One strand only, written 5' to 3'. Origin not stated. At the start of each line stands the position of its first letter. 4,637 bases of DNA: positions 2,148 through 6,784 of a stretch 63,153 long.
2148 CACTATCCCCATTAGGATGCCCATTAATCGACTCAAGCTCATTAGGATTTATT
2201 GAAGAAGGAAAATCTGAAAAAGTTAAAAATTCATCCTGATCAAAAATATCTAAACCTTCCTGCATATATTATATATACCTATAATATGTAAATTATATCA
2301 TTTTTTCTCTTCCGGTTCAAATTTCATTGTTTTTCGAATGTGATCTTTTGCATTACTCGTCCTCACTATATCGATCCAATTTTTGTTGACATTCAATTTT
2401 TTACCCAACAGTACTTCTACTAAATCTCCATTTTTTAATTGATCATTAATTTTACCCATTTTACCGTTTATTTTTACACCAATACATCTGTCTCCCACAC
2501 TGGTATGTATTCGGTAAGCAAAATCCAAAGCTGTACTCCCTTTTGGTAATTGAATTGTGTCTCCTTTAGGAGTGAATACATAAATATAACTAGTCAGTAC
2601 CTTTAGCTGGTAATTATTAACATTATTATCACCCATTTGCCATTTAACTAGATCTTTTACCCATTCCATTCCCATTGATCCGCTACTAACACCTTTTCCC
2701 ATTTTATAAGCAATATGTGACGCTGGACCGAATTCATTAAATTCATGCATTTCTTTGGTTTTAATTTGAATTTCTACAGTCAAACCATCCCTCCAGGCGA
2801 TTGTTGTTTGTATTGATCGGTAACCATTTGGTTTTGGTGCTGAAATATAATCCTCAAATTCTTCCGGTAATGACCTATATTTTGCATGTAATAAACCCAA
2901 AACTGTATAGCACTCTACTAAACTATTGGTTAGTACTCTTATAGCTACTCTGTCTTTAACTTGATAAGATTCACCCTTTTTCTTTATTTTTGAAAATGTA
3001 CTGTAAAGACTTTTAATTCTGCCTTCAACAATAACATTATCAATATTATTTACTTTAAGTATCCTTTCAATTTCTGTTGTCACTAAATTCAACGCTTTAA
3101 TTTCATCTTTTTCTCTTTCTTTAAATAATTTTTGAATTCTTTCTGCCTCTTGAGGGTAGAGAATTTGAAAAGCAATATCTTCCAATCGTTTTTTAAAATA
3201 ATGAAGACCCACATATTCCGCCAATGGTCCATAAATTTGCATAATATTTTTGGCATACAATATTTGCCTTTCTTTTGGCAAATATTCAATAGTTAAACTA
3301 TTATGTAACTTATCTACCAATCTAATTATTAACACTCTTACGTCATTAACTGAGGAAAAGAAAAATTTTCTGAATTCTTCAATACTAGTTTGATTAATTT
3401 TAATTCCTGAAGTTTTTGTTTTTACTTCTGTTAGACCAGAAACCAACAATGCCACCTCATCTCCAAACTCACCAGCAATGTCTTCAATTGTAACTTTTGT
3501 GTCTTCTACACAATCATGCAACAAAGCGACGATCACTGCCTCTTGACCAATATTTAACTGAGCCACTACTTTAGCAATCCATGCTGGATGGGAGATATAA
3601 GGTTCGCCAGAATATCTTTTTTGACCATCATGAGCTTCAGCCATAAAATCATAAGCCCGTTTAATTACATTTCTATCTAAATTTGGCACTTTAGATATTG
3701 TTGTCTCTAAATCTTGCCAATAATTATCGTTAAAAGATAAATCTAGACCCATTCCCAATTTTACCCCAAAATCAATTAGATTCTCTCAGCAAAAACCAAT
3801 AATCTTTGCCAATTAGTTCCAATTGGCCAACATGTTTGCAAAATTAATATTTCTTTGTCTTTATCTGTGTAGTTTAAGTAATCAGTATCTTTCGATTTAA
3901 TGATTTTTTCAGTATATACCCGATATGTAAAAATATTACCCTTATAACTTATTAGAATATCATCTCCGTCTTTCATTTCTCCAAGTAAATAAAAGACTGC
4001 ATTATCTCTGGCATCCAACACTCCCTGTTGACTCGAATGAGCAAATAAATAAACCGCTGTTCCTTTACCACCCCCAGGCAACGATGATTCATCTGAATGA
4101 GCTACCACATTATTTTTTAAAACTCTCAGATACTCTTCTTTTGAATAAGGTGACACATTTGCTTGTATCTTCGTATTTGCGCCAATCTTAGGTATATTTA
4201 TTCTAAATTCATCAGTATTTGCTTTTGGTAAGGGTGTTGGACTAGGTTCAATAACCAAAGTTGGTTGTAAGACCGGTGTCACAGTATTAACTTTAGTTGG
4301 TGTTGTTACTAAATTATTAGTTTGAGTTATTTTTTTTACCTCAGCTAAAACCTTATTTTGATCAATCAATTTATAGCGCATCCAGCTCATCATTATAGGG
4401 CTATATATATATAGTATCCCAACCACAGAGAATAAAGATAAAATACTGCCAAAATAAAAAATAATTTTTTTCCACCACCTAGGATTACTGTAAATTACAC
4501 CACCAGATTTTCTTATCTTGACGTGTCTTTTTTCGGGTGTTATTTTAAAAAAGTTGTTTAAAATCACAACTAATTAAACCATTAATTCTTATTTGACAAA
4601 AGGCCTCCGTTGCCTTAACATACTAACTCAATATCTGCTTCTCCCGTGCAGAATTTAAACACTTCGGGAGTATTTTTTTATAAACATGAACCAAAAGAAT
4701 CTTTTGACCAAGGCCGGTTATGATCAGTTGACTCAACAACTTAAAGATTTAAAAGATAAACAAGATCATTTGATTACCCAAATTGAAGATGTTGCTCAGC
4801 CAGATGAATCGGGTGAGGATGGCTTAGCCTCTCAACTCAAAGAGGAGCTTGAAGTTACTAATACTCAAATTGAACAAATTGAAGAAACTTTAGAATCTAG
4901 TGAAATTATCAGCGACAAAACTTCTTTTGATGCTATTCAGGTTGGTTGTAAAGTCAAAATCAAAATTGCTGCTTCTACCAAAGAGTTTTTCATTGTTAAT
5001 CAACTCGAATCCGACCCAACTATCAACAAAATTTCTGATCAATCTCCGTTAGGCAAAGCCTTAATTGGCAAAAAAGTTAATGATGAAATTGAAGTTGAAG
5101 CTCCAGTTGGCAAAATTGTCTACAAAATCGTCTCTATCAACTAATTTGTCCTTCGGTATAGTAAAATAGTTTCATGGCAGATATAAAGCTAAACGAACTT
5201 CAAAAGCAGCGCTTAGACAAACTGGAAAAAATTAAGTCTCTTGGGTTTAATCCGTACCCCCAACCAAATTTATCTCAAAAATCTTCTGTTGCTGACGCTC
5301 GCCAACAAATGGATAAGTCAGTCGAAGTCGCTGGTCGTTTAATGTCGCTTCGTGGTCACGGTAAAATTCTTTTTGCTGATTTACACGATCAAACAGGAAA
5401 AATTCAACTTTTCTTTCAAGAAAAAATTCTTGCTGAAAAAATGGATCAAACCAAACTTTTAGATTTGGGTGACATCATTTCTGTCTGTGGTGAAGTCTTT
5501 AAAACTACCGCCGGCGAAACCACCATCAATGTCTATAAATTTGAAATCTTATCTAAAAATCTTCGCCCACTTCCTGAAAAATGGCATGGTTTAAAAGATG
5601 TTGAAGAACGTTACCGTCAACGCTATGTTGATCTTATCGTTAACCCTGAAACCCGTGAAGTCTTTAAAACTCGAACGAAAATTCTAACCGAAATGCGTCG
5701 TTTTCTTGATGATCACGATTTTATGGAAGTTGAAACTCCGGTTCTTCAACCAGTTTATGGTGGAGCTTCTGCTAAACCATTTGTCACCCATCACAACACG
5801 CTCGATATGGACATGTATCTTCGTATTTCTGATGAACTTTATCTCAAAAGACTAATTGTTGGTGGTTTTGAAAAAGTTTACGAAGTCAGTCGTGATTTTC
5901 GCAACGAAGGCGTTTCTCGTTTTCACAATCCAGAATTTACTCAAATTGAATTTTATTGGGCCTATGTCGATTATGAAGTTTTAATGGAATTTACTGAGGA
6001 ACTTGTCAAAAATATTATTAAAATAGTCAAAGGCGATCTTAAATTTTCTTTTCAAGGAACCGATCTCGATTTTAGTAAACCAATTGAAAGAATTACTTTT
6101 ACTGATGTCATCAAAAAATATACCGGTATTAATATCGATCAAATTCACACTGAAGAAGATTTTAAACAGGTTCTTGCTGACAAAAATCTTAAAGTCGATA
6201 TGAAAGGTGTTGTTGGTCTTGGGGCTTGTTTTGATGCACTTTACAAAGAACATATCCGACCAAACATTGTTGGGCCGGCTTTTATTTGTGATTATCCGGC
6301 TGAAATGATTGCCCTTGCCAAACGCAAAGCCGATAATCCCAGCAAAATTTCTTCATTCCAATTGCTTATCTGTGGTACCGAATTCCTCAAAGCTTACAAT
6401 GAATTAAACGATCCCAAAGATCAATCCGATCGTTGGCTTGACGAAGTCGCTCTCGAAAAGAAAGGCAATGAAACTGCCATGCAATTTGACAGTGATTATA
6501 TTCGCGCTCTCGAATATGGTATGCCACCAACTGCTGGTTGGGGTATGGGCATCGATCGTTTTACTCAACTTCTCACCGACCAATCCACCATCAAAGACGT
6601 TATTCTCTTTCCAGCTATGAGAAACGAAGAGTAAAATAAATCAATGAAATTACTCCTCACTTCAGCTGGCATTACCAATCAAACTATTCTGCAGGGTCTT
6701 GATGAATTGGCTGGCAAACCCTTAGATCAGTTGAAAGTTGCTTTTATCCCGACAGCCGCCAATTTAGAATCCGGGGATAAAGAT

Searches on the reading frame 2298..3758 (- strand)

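Call 12: search_protein_families(library=pfam, proteins=[window:2298-3758:-], max_evalue=0.001)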
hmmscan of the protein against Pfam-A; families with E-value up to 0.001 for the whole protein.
window:2298-3758:- (486 aa): 3 families
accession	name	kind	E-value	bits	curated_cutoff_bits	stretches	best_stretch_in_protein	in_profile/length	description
PF13328.12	HD_4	-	5.9e-34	117.5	27.2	1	35-184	1-154/156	HD domain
PF04607.23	RelA_SpoT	-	2.8e-30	105.3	27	1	246-354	1-111/113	Region found in RelA / SpoT proteins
PF02824.27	TGS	-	1.3e-20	73.6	22.2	1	392-450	1-59/60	TGS domain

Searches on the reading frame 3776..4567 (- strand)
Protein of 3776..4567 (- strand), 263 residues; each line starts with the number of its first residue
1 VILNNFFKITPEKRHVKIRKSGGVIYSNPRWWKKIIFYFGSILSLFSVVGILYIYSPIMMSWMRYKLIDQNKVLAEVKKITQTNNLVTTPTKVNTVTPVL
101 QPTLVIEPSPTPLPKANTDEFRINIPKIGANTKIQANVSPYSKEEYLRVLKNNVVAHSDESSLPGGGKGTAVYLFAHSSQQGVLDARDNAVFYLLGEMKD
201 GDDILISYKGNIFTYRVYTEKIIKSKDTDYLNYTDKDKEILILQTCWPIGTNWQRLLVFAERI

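Call 12: search_protein_families(library=pfam, proteins=[window:3776-4567:-], max_evalue=0.001)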
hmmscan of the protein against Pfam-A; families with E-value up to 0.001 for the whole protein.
window:3776-4567:- (263 aa): 1 family
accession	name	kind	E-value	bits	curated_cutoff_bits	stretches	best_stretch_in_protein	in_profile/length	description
PF04203.18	Sortase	-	3.9e-19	69.1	26.6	1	123-262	1-124/125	Sortase domain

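Call 51: search_protein_families(library=ncbifam, proteins=[window:3776-4567:-], max_evalue=0.0001)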
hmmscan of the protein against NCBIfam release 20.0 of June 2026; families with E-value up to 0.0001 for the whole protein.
window:3776-4567:- (263 aa): 7 families
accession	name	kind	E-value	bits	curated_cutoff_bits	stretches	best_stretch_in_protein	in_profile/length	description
NF033745.1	class_C_sortase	subfamily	1.9e-20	73.5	160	1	122-262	95-220/220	class C sortase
TIGR01076.1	sortase_fam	subfamily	4.9e-16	58.8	39.35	1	153-263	25-128/136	sortase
NF058671.1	sortase_SrtD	exception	8.3e-13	48.4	140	1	175-261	99-186/187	class D sortase, LPxTATN-specific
NF033746.1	class_D_sortase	subfamily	3.1e-12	46.5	165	1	154-261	24-132/135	class D sortase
NF033747.1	class_E_sortase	subfamily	2e-06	27.8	160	1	114-261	65-204/211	class E sortase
TIGR03784.1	marine_sortase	equivalog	1.5e-05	24.7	158.25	1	178-250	89-160/174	class GN sortase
NF033748.1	class_F_sortase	subfamily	2.6e-05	23.9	166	1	113-246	6-133/155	class F sortase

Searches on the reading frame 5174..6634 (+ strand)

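Call 12: search_protein_families(library=pfam, proteins=[window:5174-6634:+], max_evalue=0.001)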
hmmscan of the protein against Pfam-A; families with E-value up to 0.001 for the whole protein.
window:5174-6634:+ (486 aa): 3 families
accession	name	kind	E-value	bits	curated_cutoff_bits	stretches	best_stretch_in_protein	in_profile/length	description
PF00152.25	tRNA-synt_2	-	2.8e-87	293.1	25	1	143-482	2-307/308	tRNA synthetases class II (D, K and N)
PF01336.31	tRNA_anti-codon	-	1e-15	57.9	27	1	50-126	1-75/75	OB-fold nucleic acid binding domain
PF01409.25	tRNA-synt_2d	-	7.5e-05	22.8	19.8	0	237-303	107-172/246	tRNA synthetases class II core domain (F)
